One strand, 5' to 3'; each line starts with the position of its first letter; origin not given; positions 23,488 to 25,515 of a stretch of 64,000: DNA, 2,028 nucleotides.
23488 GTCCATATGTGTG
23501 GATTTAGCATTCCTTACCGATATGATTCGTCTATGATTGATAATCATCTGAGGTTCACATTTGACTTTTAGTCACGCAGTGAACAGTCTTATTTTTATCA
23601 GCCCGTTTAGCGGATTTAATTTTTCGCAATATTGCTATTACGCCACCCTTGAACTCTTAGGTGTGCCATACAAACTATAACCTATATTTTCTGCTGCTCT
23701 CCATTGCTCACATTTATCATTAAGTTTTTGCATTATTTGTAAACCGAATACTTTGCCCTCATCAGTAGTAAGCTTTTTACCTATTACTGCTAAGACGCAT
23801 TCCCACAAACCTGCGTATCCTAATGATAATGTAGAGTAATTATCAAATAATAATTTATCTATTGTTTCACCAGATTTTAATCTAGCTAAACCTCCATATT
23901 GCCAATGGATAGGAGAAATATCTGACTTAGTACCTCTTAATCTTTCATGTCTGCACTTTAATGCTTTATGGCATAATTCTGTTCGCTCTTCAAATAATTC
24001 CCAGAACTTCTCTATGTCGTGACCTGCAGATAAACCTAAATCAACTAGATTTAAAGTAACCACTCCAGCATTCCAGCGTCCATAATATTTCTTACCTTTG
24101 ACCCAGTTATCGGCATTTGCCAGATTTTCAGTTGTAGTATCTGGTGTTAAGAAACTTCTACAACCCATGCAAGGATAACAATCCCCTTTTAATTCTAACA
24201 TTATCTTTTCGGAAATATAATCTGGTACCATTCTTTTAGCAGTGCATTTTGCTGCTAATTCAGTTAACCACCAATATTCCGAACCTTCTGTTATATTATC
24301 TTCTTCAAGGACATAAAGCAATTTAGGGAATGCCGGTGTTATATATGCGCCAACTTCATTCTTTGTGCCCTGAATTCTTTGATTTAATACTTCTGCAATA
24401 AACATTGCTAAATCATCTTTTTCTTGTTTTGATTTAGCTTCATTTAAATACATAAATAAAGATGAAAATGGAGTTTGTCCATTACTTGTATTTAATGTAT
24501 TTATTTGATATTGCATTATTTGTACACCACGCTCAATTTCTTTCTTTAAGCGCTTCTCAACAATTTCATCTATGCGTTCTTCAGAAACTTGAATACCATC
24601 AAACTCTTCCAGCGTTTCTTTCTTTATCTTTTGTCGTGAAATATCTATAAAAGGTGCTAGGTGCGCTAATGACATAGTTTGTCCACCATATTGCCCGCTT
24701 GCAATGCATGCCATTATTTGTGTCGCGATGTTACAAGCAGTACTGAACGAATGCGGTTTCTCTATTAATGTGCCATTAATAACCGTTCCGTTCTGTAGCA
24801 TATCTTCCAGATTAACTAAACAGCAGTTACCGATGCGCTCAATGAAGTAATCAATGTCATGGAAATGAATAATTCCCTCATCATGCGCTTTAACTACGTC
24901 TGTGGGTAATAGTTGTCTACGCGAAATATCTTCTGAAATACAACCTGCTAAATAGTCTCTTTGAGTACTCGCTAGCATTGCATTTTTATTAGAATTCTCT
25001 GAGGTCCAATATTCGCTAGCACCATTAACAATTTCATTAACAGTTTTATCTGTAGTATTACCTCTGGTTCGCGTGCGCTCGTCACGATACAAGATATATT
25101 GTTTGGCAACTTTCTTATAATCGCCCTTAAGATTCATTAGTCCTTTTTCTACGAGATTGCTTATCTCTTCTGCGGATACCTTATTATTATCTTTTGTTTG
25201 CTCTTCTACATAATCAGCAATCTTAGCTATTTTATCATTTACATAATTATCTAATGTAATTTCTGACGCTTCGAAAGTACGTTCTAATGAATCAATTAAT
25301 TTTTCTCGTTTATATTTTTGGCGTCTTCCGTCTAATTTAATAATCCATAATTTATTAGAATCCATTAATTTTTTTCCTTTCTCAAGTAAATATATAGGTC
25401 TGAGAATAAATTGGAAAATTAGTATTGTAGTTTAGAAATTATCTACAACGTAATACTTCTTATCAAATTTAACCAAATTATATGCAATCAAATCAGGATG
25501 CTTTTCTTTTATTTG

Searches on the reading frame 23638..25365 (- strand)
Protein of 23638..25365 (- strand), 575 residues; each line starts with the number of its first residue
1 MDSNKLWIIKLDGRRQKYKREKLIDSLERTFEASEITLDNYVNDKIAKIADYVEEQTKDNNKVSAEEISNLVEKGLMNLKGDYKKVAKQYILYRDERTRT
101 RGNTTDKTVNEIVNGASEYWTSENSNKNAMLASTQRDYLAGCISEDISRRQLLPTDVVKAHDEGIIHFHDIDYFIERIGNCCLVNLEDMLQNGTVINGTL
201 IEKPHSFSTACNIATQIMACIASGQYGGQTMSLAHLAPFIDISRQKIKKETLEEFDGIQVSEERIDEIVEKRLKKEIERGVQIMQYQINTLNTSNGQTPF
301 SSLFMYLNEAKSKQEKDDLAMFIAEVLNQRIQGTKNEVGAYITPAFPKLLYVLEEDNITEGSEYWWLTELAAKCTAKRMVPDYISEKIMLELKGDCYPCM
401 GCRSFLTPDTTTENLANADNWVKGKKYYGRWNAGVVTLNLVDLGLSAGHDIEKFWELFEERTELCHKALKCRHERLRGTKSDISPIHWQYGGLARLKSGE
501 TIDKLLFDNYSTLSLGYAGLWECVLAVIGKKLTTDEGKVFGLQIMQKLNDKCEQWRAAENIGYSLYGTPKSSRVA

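Call 13: search_protein_families(library=pfam, proteins=[window:23638-25365:-], max_evalue=0.001)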
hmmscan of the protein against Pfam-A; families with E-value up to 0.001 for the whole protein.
window:23638-25365:- (575 aa): 2 families
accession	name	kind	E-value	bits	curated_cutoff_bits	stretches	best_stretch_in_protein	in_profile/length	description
PF13597.11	NRDD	-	2.6e-120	403.2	26.2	1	123-570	1-415/562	Anaerobic ribonucleoside-triphosphate reductase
PF03477.21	ATP-cone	-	1.6e-16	61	25.8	1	8-98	3-87/88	ATP cone domain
